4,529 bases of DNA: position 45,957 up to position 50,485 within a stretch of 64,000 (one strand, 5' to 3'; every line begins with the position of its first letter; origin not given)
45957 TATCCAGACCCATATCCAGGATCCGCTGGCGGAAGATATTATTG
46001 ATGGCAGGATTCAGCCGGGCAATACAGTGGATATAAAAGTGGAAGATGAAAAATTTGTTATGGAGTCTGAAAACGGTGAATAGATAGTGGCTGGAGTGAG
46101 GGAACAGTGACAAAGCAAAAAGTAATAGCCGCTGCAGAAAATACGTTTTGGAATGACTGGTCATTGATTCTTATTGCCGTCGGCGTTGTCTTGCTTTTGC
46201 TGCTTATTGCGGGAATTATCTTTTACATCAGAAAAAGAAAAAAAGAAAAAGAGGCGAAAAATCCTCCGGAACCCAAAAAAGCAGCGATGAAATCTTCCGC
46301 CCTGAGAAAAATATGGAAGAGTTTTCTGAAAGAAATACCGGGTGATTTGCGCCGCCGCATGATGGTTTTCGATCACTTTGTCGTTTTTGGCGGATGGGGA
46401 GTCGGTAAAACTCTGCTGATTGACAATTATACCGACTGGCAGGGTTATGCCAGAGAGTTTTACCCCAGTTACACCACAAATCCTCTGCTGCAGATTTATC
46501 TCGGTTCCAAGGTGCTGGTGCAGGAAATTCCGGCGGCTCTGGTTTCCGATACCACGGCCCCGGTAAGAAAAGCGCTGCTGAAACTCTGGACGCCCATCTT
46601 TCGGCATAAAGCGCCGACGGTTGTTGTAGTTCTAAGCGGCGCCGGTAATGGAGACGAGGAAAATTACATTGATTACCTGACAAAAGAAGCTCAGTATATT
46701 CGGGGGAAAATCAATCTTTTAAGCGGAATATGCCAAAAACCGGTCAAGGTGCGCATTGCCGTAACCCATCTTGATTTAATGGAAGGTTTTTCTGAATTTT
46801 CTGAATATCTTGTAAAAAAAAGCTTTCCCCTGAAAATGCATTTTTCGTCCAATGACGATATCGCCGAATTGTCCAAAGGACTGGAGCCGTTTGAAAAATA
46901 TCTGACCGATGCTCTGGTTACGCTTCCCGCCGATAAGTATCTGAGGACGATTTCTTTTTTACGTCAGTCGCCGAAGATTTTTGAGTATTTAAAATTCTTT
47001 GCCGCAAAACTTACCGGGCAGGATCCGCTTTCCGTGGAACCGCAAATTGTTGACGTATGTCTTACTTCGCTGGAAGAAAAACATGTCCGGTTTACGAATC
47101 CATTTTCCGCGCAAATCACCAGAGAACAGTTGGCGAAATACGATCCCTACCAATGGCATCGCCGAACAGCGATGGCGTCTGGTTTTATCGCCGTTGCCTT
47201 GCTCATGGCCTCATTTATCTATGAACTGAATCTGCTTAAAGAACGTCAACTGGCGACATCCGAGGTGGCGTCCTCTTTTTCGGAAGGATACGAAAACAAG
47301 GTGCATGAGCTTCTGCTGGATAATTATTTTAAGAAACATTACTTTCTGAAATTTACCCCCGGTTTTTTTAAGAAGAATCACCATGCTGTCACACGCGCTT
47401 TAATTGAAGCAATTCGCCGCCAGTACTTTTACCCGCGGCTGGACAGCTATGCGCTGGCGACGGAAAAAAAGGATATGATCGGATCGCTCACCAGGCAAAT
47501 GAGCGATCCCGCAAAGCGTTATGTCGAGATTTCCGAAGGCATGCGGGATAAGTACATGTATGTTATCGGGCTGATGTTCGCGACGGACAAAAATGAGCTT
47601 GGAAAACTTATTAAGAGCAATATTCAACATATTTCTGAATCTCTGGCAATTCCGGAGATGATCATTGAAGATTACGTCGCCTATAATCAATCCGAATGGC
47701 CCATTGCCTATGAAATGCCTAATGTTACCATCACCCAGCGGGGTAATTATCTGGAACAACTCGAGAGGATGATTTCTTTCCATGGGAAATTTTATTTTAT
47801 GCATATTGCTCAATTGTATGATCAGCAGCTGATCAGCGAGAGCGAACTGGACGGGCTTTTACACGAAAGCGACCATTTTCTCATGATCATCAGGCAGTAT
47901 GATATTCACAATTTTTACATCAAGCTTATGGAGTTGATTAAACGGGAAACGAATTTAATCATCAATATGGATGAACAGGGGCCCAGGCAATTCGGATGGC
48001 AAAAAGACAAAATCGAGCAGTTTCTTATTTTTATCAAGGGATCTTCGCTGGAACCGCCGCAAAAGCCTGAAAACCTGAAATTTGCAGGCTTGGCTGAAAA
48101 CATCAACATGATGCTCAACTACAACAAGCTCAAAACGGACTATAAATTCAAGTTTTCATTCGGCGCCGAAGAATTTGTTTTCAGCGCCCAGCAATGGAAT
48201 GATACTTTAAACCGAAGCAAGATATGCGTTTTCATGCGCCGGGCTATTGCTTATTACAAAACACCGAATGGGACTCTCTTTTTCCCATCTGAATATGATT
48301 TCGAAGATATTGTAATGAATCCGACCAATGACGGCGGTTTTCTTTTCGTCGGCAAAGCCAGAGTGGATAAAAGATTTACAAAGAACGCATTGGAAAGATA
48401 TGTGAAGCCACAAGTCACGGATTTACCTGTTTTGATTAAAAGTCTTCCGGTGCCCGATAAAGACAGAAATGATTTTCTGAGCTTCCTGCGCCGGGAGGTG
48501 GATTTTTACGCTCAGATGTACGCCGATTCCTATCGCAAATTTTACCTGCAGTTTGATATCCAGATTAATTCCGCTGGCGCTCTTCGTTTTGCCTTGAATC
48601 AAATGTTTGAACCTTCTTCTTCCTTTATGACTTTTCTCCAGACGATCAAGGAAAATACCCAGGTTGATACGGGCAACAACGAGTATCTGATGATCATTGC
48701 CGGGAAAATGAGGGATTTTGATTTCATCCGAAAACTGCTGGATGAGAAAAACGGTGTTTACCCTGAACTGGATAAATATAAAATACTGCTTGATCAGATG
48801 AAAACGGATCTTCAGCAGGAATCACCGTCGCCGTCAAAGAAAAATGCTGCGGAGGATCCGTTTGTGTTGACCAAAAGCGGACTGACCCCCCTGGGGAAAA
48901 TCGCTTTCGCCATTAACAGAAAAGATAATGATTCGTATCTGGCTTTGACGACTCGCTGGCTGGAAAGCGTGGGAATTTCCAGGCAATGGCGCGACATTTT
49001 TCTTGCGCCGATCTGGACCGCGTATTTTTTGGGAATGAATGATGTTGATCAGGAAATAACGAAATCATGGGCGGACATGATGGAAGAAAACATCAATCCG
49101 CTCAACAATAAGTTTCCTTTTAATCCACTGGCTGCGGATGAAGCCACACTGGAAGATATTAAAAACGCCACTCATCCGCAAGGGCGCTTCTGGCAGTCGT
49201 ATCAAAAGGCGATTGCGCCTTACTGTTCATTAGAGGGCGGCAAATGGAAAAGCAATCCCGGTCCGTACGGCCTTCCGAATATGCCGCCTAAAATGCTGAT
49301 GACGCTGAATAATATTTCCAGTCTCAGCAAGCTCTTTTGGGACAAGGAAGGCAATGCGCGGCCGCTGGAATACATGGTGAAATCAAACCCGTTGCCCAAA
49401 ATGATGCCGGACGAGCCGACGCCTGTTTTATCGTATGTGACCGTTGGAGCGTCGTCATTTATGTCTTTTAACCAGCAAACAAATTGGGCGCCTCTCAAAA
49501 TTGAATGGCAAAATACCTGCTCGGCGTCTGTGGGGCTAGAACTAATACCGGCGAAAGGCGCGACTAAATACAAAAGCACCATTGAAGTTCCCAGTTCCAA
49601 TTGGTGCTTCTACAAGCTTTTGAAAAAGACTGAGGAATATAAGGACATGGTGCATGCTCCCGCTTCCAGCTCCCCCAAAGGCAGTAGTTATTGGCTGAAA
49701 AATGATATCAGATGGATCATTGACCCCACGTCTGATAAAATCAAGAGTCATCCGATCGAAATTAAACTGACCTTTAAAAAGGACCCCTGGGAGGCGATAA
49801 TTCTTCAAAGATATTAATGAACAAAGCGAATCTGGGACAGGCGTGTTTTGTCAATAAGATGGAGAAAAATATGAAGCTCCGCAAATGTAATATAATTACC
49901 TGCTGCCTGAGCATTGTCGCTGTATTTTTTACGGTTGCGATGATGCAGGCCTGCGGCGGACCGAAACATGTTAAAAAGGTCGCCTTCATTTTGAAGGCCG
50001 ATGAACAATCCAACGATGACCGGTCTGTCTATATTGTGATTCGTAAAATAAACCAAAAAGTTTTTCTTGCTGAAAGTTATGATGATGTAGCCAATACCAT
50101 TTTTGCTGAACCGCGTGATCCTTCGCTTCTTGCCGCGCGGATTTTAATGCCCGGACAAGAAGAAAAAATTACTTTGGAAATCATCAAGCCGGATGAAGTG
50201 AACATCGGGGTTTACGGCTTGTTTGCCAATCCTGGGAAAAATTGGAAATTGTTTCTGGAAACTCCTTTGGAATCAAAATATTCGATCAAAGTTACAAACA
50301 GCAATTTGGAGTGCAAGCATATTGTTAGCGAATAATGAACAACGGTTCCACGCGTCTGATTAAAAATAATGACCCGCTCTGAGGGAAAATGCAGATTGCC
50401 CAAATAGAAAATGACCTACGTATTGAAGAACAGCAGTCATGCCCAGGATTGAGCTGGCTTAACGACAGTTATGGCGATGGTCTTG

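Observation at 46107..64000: Complete but architecturally non-canonical type VI secretion locus, possibly an undescribed T6SS variant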

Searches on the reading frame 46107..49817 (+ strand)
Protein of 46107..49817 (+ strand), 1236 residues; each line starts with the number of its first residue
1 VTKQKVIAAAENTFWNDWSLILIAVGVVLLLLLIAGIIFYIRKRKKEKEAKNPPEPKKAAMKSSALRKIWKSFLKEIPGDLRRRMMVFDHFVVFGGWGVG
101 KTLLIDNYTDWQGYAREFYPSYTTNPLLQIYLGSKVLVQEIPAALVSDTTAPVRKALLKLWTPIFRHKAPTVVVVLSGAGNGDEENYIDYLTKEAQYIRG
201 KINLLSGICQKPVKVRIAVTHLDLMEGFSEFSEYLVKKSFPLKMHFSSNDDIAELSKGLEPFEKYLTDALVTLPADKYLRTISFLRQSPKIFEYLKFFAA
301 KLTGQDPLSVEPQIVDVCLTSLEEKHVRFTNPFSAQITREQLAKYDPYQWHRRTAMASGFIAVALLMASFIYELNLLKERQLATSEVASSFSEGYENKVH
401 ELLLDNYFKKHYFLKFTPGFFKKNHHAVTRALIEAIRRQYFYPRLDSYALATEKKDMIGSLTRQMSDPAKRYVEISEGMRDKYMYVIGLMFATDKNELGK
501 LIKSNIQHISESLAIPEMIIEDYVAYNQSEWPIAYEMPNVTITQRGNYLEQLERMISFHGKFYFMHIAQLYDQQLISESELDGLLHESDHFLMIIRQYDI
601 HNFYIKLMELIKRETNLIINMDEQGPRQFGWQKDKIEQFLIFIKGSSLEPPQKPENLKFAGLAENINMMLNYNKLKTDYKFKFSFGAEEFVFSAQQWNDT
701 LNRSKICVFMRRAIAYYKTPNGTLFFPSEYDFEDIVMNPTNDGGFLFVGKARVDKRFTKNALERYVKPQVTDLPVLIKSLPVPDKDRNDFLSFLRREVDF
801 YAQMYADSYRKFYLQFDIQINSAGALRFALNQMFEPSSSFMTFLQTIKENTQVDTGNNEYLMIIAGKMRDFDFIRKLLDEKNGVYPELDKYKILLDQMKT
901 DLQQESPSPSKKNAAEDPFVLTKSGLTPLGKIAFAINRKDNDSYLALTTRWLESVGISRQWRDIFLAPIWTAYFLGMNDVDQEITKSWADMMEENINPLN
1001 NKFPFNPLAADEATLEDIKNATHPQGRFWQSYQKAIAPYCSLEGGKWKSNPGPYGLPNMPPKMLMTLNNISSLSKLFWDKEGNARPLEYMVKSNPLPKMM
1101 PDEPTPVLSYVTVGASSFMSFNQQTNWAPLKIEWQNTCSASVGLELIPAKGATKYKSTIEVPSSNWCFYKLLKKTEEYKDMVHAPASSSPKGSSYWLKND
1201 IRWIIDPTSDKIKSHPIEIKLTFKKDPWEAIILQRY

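Call 3: search_protein_families(library=pfam, proteins=[window:46107-49817:+], max_evalue=0.01)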
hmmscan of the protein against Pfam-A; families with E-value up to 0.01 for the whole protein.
window:46107-49817:+ (1236 aa): 1 family
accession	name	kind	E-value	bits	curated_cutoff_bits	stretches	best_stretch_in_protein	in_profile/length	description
PF15330.11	SIT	-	0.0013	19.7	27.6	1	20-56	2-38/114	SHP2-interacting transmembrane adaptor protein, SIT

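Call 5: search_protein_families(library=ncbifam, proteins=[window:46107-49817:+], max_evalue=0.01)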
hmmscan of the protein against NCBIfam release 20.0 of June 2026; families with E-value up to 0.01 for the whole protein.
window:46107-49817:+ (1236 aa): 3 families
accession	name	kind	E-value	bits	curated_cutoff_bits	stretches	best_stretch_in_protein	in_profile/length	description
TIGR03348.1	VI_IcmF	equivalog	2.1e-12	45.9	388.15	1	870-1084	845-1040/1168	type VI secretion system membrane subunit TssM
NF004285.1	PRK05696.1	equivalog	0.001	18.9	179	1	20-86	21-90/171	flagellar basal body-associated protein FliL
NF006283.1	PRK08455.1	equivalog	0.0079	15.8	187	0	19-63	18-62/182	flagellar basal body-associated protein FliL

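Call 10: search_solved_structures(query=window:46107-49817:+, max_evalue=1)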
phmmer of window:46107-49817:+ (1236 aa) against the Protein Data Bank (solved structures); distinct sequences matched with E-value up to 1: 0.

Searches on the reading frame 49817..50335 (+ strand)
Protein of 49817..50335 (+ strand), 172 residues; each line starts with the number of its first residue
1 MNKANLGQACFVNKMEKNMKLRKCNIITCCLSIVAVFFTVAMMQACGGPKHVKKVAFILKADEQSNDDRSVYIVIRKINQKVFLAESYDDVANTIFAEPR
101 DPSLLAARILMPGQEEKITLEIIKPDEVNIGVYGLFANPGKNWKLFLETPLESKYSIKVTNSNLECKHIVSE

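Call 3: search_protein_families(library=pfam, proteins=[window:49817-50335:+], max_evalue=0.01)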
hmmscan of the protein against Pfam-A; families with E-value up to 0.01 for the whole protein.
window:49817-50335:+ (172 aa): 1 family
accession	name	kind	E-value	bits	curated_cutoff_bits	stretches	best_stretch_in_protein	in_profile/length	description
PF22361.2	IglE_N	-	1e-22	80.8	26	1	72-159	1-84/84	IglE, N-terminal domain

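Call 5: search_protein_families(library=ncbifam, proteins=[window:49817-50335:+], max_evalue=0.01)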
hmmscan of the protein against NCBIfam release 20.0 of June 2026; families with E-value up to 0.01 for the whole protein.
window:49817-50335:+ (172 aa): 1 family
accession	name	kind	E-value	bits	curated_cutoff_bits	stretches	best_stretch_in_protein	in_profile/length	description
NF041245.1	T6SS_IglE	equivalog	1.3e-12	47.8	75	1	34-163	3-128/131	type VI secretion system lipoprotein IglE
